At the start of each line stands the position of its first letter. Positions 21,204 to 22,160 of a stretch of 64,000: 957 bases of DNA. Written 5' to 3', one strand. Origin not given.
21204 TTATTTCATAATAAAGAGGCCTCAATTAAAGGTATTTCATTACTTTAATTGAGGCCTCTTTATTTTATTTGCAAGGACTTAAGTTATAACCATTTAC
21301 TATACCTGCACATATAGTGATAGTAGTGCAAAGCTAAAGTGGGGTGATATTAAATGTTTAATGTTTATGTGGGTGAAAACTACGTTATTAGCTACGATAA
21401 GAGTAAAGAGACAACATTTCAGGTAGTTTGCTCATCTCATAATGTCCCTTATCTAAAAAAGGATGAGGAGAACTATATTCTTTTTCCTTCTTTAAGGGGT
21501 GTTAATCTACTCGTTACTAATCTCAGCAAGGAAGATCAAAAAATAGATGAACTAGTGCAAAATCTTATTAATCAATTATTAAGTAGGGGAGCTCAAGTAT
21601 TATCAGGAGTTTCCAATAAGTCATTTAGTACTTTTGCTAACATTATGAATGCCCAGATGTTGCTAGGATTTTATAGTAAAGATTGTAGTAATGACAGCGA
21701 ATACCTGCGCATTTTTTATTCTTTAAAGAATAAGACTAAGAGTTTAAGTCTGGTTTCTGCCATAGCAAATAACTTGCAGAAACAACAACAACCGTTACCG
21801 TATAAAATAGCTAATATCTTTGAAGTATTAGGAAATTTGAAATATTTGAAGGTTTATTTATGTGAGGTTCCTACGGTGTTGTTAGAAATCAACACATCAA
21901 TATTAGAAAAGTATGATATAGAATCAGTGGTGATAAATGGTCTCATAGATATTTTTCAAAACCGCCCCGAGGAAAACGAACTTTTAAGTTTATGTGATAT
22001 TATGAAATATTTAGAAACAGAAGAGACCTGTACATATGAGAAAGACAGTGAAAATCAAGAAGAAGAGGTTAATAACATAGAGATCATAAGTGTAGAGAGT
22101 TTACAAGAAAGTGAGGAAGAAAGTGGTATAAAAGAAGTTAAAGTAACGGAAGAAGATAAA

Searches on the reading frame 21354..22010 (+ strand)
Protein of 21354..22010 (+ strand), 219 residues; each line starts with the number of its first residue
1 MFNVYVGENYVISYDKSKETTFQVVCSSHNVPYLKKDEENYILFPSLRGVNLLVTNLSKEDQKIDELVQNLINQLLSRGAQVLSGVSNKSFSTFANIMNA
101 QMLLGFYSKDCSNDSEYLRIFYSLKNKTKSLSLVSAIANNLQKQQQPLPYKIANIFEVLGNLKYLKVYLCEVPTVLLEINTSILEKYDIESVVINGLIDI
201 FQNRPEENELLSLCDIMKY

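Call 38: search_protein_representatives(alignment_id=A3)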
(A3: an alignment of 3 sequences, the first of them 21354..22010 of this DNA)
Query: 3 sequences, 221 profile positions. Proteins with E-value up to 0.001 (for the whole library): 73; up to 1e-10: 52; up to 1e-30: 17. The best 73 are listed.
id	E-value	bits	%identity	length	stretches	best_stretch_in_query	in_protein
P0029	4.5e-120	415.9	-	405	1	1-221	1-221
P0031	1.2e-112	391.6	-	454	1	1-221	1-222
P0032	3.6e-65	236.4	-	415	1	1-220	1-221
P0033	1.7e-60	221.1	-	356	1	1-220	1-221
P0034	8.2e-54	199.2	-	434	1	1-217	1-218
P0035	8.4e-54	199.2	-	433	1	1-218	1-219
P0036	2.1e-52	194.6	-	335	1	1-220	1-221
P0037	2.2e-50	188.0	-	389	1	1-217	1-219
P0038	1.7e-49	185.1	-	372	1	1-220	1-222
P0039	6.2e-49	183.3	-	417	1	1-217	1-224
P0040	5.0e-48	180.3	-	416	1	1-220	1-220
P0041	6.2e-46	173.5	-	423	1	1-217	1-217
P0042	2.9e-44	168.0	-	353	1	1-209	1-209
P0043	7.2e-38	147.1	-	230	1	1-218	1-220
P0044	5.0e-35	137.8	-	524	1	3-218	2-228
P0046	1.2e-31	126.8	-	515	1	3-220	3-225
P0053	6.5e-25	104.8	-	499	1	22-220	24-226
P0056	1.4e-22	97.1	-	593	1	21-218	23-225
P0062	1.2e-17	80.9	-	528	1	1-220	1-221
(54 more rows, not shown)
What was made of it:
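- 21354..22571 (+): X405: N-terminal pseudo-amidase_3 domain (about 220 aa), then an acidic/basic disordered linker, a PPxxxxxYQF motif and a C-terminal helix. Probably co-transcribed with GT4a1. Family of 73 representative clusters (call 38).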

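Call 39: predict_structure(alignment_id=A3)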
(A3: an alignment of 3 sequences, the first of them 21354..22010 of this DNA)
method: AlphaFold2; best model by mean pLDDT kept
length: 219 residues; sequences in the alignment: 3
mean_pLDDT: 51.9   pTM: 0.53
mean pLDDT of the five models: 51.9, 46.5, 46.2, 36.1, 33.7
residues with pLDDT >= 90: 0; 70-90: 0; 50-70: 138; < 50: 81
segments of 3 or more residues with pLDDT < 50: 1-13, 45-51, 85-89, 113-116, 146-175, 202-219
pLDDT, mean of each block of 10 residues (from residue 1): 33 55 57 54 47 56 67 59 50 53 55 49 52 61 55 48 45 50 62 61 39 33
secondary structure, 60 per line:
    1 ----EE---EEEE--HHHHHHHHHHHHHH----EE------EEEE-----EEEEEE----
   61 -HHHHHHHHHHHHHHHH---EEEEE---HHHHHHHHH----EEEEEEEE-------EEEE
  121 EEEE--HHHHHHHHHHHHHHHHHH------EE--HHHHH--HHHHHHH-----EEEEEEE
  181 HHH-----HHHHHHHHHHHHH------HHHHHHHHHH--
elements in order: E10-13 H16-29 E42-45 E51-56 H62-77 E81-85 H89-97 E102-109 E117-124 H127-144 H155-159 H162-168 E174-180 H189-201 H208-217
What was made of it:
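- Tried and rejected: A first AlphaFold model from 3 sequences was unusable (pLDDT 51.9, call 39).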

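Call 42: search_solved_structures(query=A5, max_evalue=1)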
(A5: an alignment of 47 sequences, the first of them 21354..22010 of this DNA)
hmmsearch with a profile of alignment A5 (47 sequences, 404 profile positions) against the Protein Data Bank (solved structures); distinct sequences matched with E-value up to 1: 4.
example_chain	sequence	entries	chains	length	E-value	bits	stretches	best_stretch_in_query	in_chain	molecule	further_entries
9b62_G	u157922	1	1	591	0.005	19.2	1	201-297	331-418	Ran GTPase-activating protein 1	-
1pv9_A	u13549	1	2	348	0.25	13.6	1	190-258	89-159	Xaa-Pro dipeptidase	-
8ip8_la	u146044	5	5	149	0.56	12.4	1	186-227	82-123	40S ribosomal protein uS9 | 40S ribosomal protein S16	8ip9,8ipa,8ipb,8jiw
8r57_Q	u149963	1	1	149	0.77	12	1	186-226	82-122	40S ribosomal protein S16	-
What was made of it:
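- Tried and rejected: A profile search of PDB with the X family found nothing meaningful (call 42).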

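Call 48: predict_structure(alignment_id=A5)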
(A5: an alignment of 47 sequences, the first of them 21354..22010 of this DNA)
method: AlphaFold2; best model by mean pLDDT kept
length: 219 residues; sequences in the alignment: 47
mean_pLDDT: 91.8   pTM: 0.88
mean pLDDT of the five models: 91.8, 91.8, 91.0, 90.7, 90.4
residues with pLDDT >= 90: 165; 70-90: 50; 50-70: 4; < 50: 0
segments of 3 or more residues with pLDDT < 50: none
pLDDT, mean of each block of 10 residues (from residue 1): 92 95 93 94 95 92 95 97 85 87 94 79 96 98 93 92 90 96 93 97 87 81
secondary structure, 60 per line:
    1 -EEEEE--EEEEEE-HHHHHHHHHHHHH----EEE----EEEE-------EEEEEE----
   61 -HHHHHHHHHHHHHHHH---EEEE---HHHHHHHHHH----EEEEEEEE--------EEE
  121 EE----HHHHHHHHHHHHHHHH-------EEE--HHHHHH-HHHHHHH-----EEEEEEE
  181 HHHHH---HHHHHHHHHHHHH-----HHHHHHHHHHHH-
elements in order: E2-6 E9-14 H16-28 E33-35 E40-43 E51-56 H62-77 E81-84 H88-97 E102-109 E118-122 H127-142 E150-152 H155-160 H162-168 E174-180 H181-185 H189-201 H207-218
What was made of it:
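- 21354..22571 (+): AF2 pLDDT 91.8 (call 48).
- Tried and rejected: It was replaced by a 47-sequence model (call 48).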

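Call 52: fold_search(model_id=the predicted structure, library=pdb)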
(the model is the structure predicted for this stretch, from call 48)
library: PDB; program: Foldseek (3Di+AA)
matches with E <= 10: 1611; with E <= 0.001: 17
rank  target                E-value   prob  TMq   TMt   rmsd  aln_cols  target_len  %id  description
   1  5emi                  8.3e-07  1.00  0.49  0.58   7.0       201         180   11  N-acetylmuramoyl-L-alanine amidase AmiC2 of Nostoc punctiforme (released 2016-02-10)
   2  4m6i_A                1.4e-06  1.00  0.47  0.54   8.0       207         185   12  Structure of the reduced, Zn-bound form of Mycobacterium tuberculosis peptidoglycan amidase Rv3717 (released 2013-09-18)
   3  7agm_B                2.2e-06  1.00  0.52  0.52   5.2       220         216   11  Crystal structure of the N-acetylmuramyl-L-alanine amidase, Ami1, from Mycobacterium smegmatis (released 2020-11-18)
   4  3qay_A                2.3e-06  1.00  0.50  0.60   4.1       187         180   12  Catalytic domain of CD27L endolysin targeting Clostridia Difficile (released 2011-12-28)
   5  4rn7                  4.1e-06  1.00  0.46  0.53   7.7       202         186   15  The crystal structure of N-acetylmuramoyl-L-alanine amidase from Clostridium difficile 630 (released 2014-11-05)
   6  7agm_A                1.3e-05  1.00  0.50  0.50   5.3       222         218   11  Crystal structure of the N-acetylmuramyl-L-alanine amidase, Ami1, from Mycobacterium smegmatis (released 2020-11-18)
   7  4b6z_D                4.0e-05  1.00  0.40  0.26  12.7       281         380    7  Crystal structure of metallo-carboxypeptidase from Burkholderia cenocepacia (released 2013-03-27)
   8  4b6z_C                4.3e-05  1.00  0.40  0.27  12.9       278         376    7  Crystal structure of metallo-carboxypeptidase from Burkholderia cenocepacia (released 2013-03-27)
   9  7ago                  4.5e-05  1.00  0.49  0.50   5.3       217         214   12  crystal structure of the N-acetylmuramyl-L-alanine amidase, Ami1, from Mycobacterium abscessus bound to L-Alanine-D-isog (released 2020-11-18)
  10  5j72_A                4.8e-05  1.00  0.50  0.20   7.6       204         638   11  Cwp6 from Clostridium difficile (released 2017-02-08)
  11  7agl                  5.9e-05  1.00  0.48  0.49   5.8       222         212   12  crystal structure of the apo form of the N-acetylmuramyl-L-alanine amidase, Ami1, from Mycobacterium abscessus. (released 2020-11-18)
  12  7b3n_D                9.1e-05  1.00  0.45  0.56   5.4       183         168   14  AmiP amidase-3 from Thermus parvatiensis (released 2022-06-22)
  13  7b3n_C                2.7e-04  1.00  0.44  0.56   5.6       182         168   15  AmiP amidase-3 from Thermus parvatiensis (released 2022-06-22)
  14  7b3n_B                2.7e-04  1.00  0.44  0.55   5.7       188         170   14  AmiP amidase-3 from Thermus parvatiensis (released 2022-06-22)
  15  4onw_A                4.5e-04  1.00  0.42  0.36  13.1       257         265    8  Crystal structure of the catalytic domain of DapE protein from V.cholerea (released 2014-04-23)
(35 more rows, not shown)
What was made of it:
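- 21354..22571 (+): Foldseek top hits are Amidase_3 enzymes, probability 1.0 (call 52).
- On Amidase_3 N-acetylmuramoyl-L-alanine amidases (for X405): Foldseek probability 1.0, E 8e-7 to 1e-5, TM 0.5-0.6, on a model with pLDDT 91.8 (calls 48, 52).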

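Call 67: find_encoding_contigs(protein=P0032, flank=8000, max_places=1)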
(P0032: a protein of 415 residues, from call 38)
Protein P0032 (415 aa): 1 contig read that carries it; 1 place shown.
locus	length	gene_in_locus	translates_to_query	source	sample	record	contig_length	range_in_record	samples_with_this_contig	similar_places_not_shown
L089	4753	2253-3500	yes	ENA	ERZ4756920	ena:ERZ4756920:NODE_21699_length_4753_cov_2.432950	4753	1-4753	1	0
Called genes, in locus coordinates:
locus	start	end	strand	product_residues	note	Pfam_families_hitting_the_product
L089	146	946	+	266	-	PF01471:PG_binding_1, PF00188:CAP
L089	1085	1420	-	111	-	-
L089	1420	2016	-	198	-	PF01510:Amidase_2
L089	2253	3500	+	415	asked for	-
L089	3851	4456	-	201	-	-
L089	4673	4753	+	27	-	?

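Call 68: find_encoding_contigs(protein=P0044, flank=8000, max_places=1)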
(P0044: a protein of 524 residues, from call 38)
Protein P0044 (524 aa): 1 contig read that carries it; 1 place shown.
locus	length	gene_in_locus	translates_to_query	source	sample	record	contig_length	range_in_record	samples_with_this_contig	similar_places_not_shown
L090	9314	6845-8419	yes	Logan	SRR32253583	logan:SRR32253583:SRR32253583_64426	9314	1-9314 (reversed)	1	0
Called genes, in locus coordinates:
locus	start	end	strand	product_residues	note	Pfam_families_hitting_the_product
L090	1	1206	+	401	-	?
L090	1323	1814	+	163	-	PF13353:Fer4_12, PF04055:Radical_SAM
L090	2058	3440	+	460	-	PF07690:MFS_1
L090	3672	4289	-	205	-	-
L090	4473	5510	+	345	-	-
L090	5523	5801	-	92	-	PF00403:HMA (weak)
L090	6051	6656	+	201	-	-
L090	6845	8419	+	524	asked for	-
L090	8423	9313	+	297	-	?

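Call 69: find_encoding_contigs(protein=P0056, flank=8000, max_places=1)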
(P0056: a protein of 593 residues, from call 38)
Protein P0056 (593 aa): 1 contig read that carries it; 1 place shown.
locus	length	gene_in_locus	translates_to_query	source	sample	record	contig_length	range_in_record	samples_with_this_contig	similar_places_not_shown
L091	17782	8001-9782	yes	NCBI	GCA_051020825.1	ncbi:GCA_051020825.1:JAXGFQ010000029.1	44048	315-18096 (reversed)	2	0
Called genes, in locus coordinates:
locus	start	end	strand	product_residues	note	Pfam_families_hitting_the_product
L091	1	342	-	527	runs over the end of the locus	PF01144:CoA_trans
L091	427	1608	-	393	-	PF00108:Thiolase_N, PF22691:Thiolase_C_1 (faint), PF00109:ketoacyl-synt (weak), PF02803:Thiolase_C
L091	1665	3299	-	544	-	PF00501:AMP-binding, PF13193:AMP-binding_C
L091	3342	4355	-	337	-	PF00356:LacI, PF00532:Peripla_BP_1, PF13407:Peripla_BP_4, PF13377:Peripla_BP_3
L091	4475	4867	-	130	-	PF03625:DUF302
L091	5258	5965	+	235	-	-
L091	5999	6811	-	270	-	PF04951:Peptidase_M55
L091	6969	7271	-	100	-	-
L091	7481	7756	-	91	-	-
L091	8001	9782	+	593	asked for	-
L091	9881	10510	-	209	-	-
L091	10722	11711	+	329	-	-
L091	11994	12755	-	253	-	PF01476:LysM, PF05489:Phage_tail_X (faint), PF23446:LysM1_NFP_LYK (faint), PF23462:LysM3_NFP (faint), PF23473:LysM3_LYK4_5 (weak), PF01476:LysM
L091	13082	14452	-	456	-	PF01979:Amidohydro_1, PF07969:Amidohydro_3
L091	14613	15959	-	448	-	PF00860:Xan_ur_permease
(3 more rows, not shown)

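Call 70: find_encoding_contigs(protein=P0062, flank=8000, max_places=1)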
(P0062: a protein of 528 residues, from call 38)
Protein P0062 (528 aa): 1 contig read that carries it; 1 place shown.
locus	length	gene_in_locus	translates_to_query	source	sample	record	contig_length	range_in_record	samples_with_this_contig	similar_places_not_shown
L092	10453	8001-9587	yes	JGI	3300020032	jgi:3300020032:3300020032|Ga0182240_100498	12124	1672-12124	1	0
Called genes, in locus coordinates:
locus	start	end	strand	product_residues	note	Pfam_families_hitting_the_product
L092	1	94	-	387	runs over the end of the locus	PF20706:GT4-conflict, PF00534:Glycos_transf_1, PF13692:Glyco_trans_1_4, PF13524:Glyco_trans_1_2 (weak)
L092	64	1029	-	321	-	PF01370:Epimerase, PF02719:Polysacc_synt_2, PF04321:RmlD_sub_bind, PF16363:GDP_Man_Dehyd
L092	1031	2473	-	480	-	PF00483:NTP_transferase, PF12804:NTP_transf_3 (weak), PF22640:ManC_GMP_beta-helix (faint), PF01050:MannoseP_isomer, PF07883:Cupin_2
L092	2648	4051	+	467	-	PF02878:PGM_PMM_I, PF02879:PGM_PMM_II, PF02880:PGM_PMM_III, PF00408:PGM_PMM_IV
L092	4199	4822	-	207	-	-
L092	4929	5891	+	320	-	-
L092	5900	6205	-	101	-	-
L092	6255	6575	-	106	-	-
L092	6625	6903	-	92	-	-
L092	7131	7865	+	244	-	PF00188:CAP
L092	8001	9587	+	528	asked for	-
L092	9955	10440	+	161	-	-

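Call 79: search_protein_families(library=pfam, proteins=[L092:4199-4822:-, L092:4929-5891:+], max_evalue=0.01)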
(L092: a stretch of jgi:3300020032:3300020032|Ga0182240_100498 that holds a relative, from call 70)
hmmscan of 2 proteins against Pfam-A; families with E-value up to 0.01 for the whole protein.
L092:4199-4822:- (207 aa): 0 families

L092:4929-5891:+ (320 aa): 0 families

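Call 93: find_encoding_contigs(protein=P0046, flank=9000, max_places=1)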
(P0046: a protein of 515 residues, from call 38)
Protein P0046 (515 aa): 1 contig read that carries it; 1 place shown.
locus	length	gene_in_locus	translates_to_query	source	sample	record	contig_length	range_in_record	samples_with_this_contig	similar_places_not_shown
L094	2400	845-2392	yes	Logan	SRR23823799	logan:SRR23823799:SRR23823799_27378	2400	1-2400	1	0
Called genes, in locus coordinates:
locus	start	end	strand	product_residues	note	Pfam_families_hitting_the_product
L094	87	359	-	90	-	PF00403:HMA (weak)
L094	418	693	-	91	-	-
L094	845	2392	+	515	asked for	-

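Call 94: find_encoding_contigs(protein=P0053, flank=9000, max_places=1)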
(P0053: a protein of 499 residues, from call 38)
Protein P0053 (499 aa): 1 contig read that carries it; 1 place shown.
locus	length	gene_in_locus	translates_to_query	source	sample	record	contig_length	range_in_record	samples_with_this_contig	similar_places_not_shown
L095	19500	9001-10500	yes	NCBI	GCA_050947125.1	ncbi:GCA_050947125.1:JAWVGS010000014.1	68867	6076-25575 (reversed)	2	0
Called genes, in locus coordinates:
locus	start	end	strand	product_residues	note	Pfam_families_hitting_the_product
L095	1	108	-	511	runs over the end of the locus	PF00590:TP_methylase, PF02602:HEM4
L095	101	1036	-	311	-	PF01379:Porphobil_deam, PF03900:Porphobil_deamC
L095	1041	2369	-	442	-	PF05201:GlutR_N, PF02826:2-Hacid_dh_C (weak), PF01488:Shikimate_DH, PF13241:NAD_binding_7 (weak), PF00745:GlutR_dimer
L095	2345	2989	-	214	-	PF13241:NAD_binding_7, PF14824:Sirohm_synth_M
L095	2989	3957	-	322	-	PF00348:polyprenyl_synt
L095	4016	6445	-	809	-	PF04932:Wzy_C, PF07719:TPR_2 (faint), PF14559:TPR_19 (faint), PF13432:TPR_16 (weak), PF13424:TPR_12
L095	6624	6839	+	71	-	PF11213:DUF3006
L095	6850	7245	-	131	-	PF03625:DUF302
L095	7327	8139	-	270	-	PF04951:Peptidase_M55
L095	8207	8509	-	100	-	PF00403:HMA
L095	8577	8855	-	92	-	-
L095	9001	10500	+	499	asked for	-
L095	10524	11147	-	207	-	-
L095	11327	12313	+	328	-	-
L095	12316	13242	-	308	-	PF23446:LysM1_NFP_LYK (faint), PF23457:LysM2_NFP (faint), PF23472:LysM2_CERK1_LYK3_4_5 (faint), PF01476:LysM, PF23462:LysM3_NFP (faint), PF01476:LysM, PF23473:LysM3_LYK4_5 (weak)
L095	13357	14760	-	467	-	PF01979:Amidohydro_1, PF07969:Amidohydro_3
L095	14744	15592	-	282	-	PF01791:DeoC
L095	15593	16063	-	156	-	PF01048:PNP_UDP_1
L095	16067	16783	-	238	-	PF01520:Amidase_3, PF00395:SLH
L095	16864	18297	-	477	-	PF00206:Lyase_1, PF10415:FumaraseC_C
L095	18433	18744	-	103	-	PF22263:DUF6951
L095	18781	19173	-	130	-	PF02142:MGS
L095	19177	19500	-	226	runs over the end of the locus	PF03692:CxxCxxCC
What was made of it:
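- L095 has a Wzy_C-TPR protein near the X block (call 94).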

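Call 95: find_encoding_contigs(protein=P0039, flank=9000, max_places=1)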
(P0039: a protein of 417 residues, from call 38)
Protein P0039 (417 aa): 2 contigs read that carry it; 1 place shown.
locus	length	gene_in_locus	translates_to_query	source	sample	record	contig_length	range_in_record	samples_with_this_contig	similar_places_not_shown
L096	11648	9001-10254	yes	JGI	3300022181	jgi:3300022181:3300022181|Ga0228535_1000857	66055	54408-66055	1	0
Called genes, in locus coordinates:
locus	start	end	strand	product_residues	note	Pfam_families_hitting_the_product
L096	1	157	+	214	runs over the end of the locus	PF09551:Spore_II_R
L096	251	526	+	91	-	PF05239:PRC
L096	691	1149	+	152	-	PF22811:Zn_ribbon_NrdR, PF03477:ATP-cone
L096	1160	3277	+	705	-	PF03477:ATP-cone, PF13597:NRDD, PF11230:YjjI-like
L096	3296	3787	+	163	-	PF13353:Fer4_12, PF04055:Radical_SAM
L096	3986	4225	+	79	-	-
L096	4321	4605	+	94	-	-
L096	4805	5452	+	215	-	PF00882:Zn_dep_PLPC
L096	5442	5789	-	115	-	-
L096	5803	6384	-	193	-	PF01510:Amidase_2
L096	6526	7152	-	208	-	-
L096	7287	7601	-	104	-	PF00403:HMA (weak)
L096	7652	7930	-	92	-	-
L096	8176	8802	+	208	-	PF00188:CAP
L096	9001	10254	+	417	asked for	-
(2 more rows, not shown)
